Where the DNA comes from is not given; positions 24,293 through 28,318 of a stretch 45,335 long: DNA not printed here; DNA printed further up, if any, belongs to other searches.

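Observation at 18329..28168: Convergent 10-kb envelope locus with a T4SS-like parts list but no ATPase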

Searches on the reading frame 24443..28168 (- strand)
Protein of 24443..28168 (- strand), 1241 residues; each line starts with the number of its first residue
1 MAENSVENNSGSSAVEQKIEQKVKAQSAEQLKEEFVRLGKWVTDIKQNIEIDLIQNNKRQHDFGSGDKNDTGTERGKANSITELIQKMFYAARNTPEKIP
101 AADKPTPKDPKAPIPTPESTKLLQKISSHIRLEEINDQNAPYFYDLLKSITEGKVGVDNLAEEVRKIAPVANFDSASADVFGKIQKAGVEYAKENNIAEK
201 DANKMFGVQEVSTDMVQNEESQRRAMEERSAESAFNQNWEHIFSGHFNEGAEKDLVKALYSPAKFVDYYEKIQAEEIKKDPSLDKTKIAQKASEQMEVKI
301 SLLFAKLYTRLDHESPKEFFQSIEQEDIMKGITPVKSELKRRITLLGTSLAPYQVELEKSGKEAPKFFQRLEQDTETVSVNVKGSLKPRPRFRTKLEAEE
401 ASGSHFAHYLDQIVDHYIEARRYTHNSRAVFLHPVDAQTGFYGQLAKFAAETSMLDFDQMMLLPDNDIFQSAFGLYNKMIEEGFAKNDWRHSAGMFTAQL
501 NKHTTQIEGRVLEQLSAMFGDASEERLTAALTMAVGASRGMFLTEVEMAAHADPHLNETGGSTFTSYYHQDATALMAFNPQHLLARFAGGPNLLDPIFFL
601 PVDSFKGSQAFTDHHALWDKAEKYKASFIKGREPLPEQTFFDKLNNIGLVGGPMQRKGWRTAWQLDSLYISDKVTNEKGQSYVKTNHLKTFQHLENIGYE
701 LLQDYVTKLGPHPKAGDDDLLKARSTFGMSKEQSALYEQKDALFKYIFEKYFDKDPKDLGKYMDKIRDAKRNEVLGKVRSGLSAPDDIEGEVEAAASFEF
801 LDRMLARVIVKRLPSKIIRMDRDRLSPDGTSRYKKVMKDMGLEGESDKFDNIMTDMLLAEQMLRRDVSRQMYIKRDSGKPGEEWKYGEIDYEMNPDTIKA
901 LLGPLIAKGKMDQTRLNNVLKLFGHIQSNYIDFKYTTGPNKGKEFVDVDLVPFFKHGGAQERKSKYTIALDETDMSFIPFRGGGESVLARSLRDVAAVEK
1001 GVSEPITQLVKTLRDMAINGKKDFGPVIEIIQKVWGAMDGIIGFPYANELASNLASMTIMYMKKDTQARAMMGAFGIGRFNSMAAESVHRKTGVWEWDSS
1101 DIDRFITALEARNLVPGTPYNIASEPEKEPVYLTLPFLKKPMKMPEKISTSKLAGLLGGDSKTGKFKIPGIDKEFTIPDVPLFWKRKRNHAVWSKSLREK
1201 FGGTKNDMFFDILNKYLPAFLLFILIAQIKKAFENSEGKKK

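Call 4: search_protein_families(library=pfam, proteins=[window:24443-28168:-], max_evalue=0.1)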
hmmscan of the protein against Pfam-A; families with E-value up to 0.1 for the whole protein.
window:24443-28168:- (1241 aa): 0 families

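Call 9: search_protein_families(library=ncbifam, proteins=[window:24443-28168:-], max_evalue=0.1)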
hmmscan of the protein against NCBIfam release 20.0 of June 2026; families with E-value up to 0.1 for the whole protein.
window:24443-28168:- (1241 aa): 0 families

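Call 24: search_solved_structures(query=window:24443-28168:-, max_evalue=10)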
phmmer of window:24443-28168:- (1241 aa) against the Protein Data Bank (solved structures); distinct sequences matched with E-value up to 10: 0.

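Call 26: find_homologous_proteins(query=window:24443-28168:-)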
Query window:24443-28168:- (1241 aa): 34 proteins with E <= 0.001 among 8000 candidates.
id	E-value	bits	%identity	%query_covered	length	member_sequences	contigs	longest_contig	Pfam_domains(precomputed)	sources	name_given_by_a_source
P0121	0.0e+0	2815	100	100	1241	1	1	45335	-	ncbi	-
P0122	0.0e+0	1803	67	100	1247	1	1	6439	-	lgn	-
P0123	0.0e+0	1774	65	100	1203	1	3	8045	-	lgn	-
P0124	0.0e+0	1718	64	100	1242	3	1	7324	-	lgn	-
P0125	0.0e+0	1680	62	100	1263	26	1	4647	-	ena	-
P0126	0.0e+0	1665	62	100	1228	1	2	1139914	-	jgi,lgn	jgi:hypothetical protein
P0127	0.0e+0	1639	62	100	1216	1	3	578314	-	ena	-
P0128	0.0e+0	1638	62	100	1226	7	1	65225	-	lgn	-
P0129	0.0e+0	1633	61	100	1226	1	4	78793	-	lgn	-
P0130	0.0e+0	1624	61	100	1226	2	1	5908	-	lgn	-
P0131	0.0e+0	1623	61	100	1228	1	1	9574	-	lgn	-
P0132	0.0e+0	1604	61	100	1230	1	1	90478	-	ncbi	-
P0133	0.0e+0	1585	60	100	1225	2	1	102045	-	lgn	-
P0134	0.0e+0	1552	59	100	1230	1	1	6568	-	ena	-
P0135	0.0e+0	1544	59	100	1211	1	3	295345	-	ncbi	-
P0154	7.4e-86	307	27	80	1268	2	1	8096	-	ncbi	-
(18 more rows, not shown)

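Call 38: search_solved_structures(query=A2, max_evalue=10)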
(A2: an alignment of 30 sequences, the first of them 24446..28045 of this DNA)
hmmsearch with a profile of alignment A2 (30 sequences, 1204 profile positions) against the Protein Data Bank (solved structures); distinct sequences matched with E-value up to 10: 0.

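Call 48: search_protein_families(library=phrogs, proteins=[window:24443-28168:-], max_evalue=0.1)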
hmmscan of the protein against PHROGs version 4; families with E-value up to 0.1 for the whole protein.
window:24443-28168:- (1241 aa): 0 families

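Call 54: predict_structure(alignment_id=A2)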
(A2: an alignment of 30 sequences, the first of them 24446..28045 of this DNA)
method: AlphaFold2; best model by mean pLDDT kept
length: 1200 residues; sequences in the alignment: 30
mean_pLDDT: 80.2   pTM: 0.75
mean pLDDT of the five models: 80.2, 77.1, 75.3, 75.0, 74.8
residues with pLDDT >= 90: 270; 70-90: 697; 50-70: 187; < 50: 46
segments of 3 or more residues with pLDDT < 50: 59-68, 169-175, 566-569, 671-675, 893-899, 1031-1036, 1196-1200
pLDDT, mean of each block of 10 residues (from residue 1): 84 79 79 86 87 63 48 69 86 87 85 80 83 75 86 82 69 51 77 89 87 93 93 90 90 92 83 79 77 91 90 82 84 64 64 72 91 89 87 79 89 72 88 93 75 69 84 91 90 90 85 73 65 77 70 77 55 75 82 79 73 68 76 71 85 91 82 62 83 88 95 92 94 88 87 93 93 90 83 92 89 96 93 77 84 95 91 96 89 47 79 79 78 82 70 88 86 80 86 87 82 86 64 52 75 78 88 83 81 80 79 69 67 73 81 78 60 63 75 53
secondary structure, 60 per line:
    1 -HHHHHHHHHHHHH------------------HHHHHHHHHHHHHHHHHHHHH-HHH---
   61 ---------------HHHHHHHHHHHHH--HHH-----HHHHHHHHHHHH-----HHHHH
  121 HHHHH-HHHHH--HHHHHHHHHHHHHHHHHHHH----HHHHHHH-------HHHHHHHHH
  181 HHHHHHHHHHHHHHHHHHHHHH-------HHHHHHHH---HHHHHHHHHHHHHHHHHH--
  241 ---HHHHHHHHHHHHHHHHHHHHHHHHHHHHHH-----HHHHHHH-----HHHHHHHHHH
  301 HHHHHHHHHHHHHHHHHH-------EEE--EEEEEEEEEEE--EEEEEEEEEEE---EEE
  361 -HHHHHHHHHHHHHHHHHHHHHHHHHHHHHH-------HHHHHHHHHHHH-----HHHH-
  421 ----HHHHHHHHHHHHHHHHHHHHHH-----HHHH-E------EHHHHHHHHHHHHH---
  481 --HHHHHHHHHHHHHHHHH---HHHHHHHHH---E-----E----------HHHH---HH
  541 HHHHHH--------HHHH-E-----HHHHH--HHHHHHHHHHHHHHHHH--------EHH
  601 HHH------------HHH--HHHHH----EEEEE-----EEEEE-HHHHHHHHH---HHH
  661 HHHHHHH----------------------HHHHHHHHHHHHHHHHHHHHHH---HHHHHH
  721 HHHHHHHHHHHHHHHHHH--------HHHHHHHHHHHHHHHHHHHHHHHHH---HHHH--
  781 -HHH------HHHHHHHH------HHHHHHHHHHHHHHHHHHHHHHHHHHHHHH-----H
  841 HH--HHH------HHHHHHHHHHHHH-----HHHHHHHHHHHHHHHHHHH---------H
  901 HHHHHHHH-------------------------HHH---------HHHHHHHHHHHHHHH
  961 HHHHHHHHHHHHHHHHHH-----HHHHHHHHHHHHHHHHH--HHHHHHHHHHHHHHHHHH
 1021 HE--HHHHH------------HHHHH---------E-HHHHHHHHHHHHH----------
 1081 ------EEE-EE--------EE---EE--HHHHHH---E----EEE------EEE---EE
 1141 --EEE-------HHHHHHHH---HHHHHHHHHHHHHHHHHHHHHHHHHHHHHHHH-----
elements in order (helices of 4 or more, strands of 3 or more residues): H2-14 H33-53 H76-88 H99-110 H116-125 H127-131 H134-153 H158-164 H172-202 H210-217 H221-238 H244-273 H279-285 H291-318 E326-328 E331-341 E344-354 E358-360 H362-391 H399-410 H416-419 H425-446 H452-455 H465-477 H483-499 H503-511 H532-535 H539-546 H555-558 H566-570 H573-589 H599-603 H621-625 E630-634 E640-644 H646-654 H658-667 H690-711 H715-738 H747-771 H775-778 H791-798 H805-834 H854-866 H872-890 H900-908 H946-978 H984-1000 H1003-1021 H1025-1029 H1042-1046 H1058-1070 E1087-1089 H1110-1115 E1124-1126 E1133-1135 E1143-1145 H1153-1160 H1164-1195

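Call 56: fold_search(model_id=the predicted structure, library=pdb)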
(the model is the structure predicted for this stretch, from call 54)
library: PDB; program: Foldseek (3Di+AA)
matches with E <= 10: 168; with E <= 0.001: 0
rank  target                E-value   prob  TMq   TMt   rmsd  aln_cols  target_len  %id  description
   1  6m60_C                8.7e-02  0.14  0.10  0.11  35.5      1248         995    9  Plumbagin in complex with CRM1#-Ran-RanBP1 (released 2021-06-09)
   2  9cad_D                1.1e-01  0.09  0.09  0.05  32.2      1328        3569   10  Cryo-EM structure of the TRRAP lobe of the native human TIP60 complex (composite structure) (released 2025-06-18)
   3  3ibv_B                1.3e-01  0.08  0.08  0.09  36.3      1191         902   11  Karyopherin cytosolic state (released 2009-08-25)
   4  8huf_C                1.7e-01  0.12  0.10  0.12  35.6      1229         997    9  B28 in complex with CRM1-Ran-RanBP1 (released 2023-12-27)
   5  7z8f_e                1.8e-01  0.06  0.06  0.03  73.2      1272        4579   10  Composite structure of dynein-dynactin-BICDR on microtubules (released 2022-07-27)
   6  5yu7                  1.9e-01  0.06  0.09  0.09  33.2      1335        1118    9  CRYSTAL STRUCTURE OF EXPORTIN-5 (released 2018-08-29)
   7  8vjj_A                1.9e-01  0.05  0.07  0.04  42.3      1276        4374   11  Structure of mouse RyR1 (EGTA-only dataset) (released 2024-01-17)
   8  7kzq_U                2.2e-01  0.09  0.10  0.10  32.4      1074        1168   11  Structure of the human Fanconi anaemia Core-ID complex (released 2021-03-10)
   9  6fvb                  2.3e-01  0.05  0.07  0.08  37.9      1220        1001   10  Structure of Lph2 , a novel bidirectional nuclear transport receptor in S. cerevisiae (released 2019-09-11)
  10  6afz_A                2.3e-01  0.11  0.10  0.13  30.2       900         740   10  Proton pyrophosphatase-E225H mutant (released 2019-04-10)
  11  7dbg_C                2.4e-01  0.11  0.10  0.11  34.8      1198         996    8  Yeast CRM1e (apo) in complex with Ran-RanBP1 (released 2021-09-29)
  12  4fgv                  2.4e-01  0.11  0.11  0.11  35.5      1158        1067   10  Crystal structure of free CRM1 (crystal form 1) (released 2013-01-23)
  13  8tkf_A                2.4e-01  0.06  0.08  0.05  30.2      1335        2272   11  Human Type 3 IP3 Receptor - Activated State (+IP3/ATP/JD Ca2+) (released 2023-11-08)
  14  7tbi_F1               3.0e-01  0.06  0.09  0.08  33.0      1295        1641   10  Composite structure of the S. cerevisiae nuclear pore complex (NPC) (released 2022-06-15)
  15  6en4_C                3.1e-01  0.07  0.08  0.09  36.8      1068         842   10  SF3b core in complex with a splicing modulator (released 2018-06-20)
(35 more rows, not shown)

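Call 86: fold_search(model_id=the predicted structure, library=viral)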
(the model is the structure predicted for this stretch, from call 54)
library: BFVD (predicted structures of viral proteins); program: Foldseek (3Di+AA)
matches with E <= 10: 212; with E <= 0.001: 0
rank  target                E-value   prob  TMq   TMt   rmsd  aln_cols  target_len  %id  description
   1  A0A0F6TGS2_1          4.2e-02  0.12  0.06  0.06  45.9       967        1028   11  A48 [Rat cytomegalovirus ALL-03]
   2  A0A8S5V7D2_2          4.4e-02  0.13  0.07  0.06  35.7       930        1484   11  Uncharacterized protein [CrAss-like virus sp. ctUXy6]
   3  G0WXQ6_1              7.6e-02  0.10  0.09  0.10  29.6      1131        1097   10  Replicase [Soybean cyst nematode associated northern cereal mosaic virus]
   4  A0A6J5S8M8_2          8.3e-02  0.08  0.08  0.08  41.1      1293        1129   10  Large polyvalent protein-associated domain-containing protein [uncultured Caudovirales phage]
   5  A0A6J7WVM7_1          1.0e-01  0.07  0.06  0.07  51.7      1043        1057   12  Phage tail tape measure protein [uncultured Caudovirales phage]
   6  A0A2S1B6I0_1          1.2e-01  0.10  0.08  0.09  27.3       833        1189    9  RNA-directed RNA polymerase L [Apple rubbery wood virus 1]
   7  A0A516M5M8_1          1.2e-01  0.06  0.06  0.06  37.6       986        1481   11  (no name in the UniProt tables at hand)
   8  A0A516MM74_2          1.5e-01  0.06  0.08  0.09  35.3      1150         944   10  (no name in the UniProt tables at hand)
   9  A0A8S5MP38            1.6e-01  0.05  0.06  0.06  39.7      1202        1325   11  EF-hand domain-containing protein [Podoviridae sp. ctoqT5]
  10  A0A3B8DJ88            1.9e-01  0.06  0.07  0.07  42.3      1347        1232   11  Tape measure protein [Proteus phage Stubb]
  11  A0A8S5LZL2            2.9e-01  0.04  0.07  0.07  43.0      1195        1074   10  Chromosome segregation protein [Siphoviridae sp. ctM7c3]
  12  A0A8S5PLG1            3.1e-01  0.04  0.05  0.06  38.7      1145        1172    9  Putative mechanosensitive channel protein [Siphoviridae sp. ctRcp9]
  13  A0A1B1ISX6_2          3.2e-01  0.04  0.07  0.07  35.2      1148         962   10  (no name in the UniProt tables at hand)
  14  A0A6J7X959            4.4e-01  0.05  0.09  0.09  41.7      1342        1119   11  Uncharacterized protein [uncultured Caudovirales phage]
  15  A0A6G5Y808            4.7e-01  0.04  0.06  0.08  50.7       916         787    9  (no name in the UniProt tables at hand)
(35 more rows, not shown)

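Call 99: find_encoding_contigs(protein=P0154, flank=10000, max_places=2)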
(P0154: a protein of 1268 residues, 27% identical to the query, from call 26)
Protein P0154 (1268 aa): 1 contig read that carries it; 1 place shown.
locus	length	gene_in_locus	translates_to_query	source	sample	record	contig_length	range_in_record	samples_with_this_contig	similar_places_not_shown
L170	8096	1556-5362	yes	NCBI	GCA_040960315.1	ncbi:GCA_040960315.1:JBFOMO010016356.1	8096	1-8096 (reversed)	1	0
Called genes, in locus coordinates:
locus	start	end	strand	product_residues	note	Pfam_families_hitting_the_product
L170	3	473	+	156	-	?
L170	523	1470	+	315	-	PF02661:Fic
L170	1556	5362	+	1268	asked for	-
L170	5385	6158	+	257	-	-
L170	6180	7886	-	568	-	-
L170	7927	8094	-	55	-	?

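Call 106: search_protein_families(library=pfam, alignment_id=A2, max_evalue=1)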
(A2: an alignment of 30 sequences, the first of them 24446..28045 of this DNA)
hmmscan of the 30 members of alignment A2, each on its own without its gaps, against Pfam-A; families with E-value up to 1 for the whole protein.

A. member 1, window:24446-28045:- (1200 aa): 0 families

B. families by the number of members that match (of 30 scanned): 51 families (the first 25 are shown)
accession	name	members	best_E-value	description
PF13170.11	DUF4003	3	0.0094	Protein of unknown function (DUF4003)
PF15508.11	NAAA-beta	3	0.084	beta subunit of N-acylethanolamine-hydrolyzing acid amidase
PF05791.16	Bacillus_HBL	2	0.0004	Bacillus haemolytic enterotoxin (HBL)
PF13837.12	Myb_DNA-bind_4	2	0.0078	Myb/SANT-like DNA-binding domain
PF06698.16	DUF1192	2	0.022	Protein of unknown function (DUF1192)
PF04478.17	Mid2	2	0.045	Mid2 like cell wall stress sensor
PF24090.1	DUF7375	2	0.061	Family of unknown function (DUF7375)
PF02912.23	Phe_tRNA-synt_N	1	0.0065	Aminoacyl tRNA synthetase class II, N-terminal domain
PF09440.15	eIF3_N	1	0.007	eIF3 subunit 6 N terminal domain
PF13708.11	DUF4942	1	0.01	Domain of unknown function (DUF4942)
PF16008.10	DUF4778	1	0.012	Domain of unknown function (DUF4778)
PF18710.7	ComR_TPR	1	0.021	ComR tetratricopeptide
PF09111.16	SLIDE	1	0.022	SLIDE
PF23191.1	WH_MCM3_C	1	0.026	MCM3-like, winged helix domain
PF09164.15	VitD-bind_III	1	0.027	Vitamin D binding protein, domain III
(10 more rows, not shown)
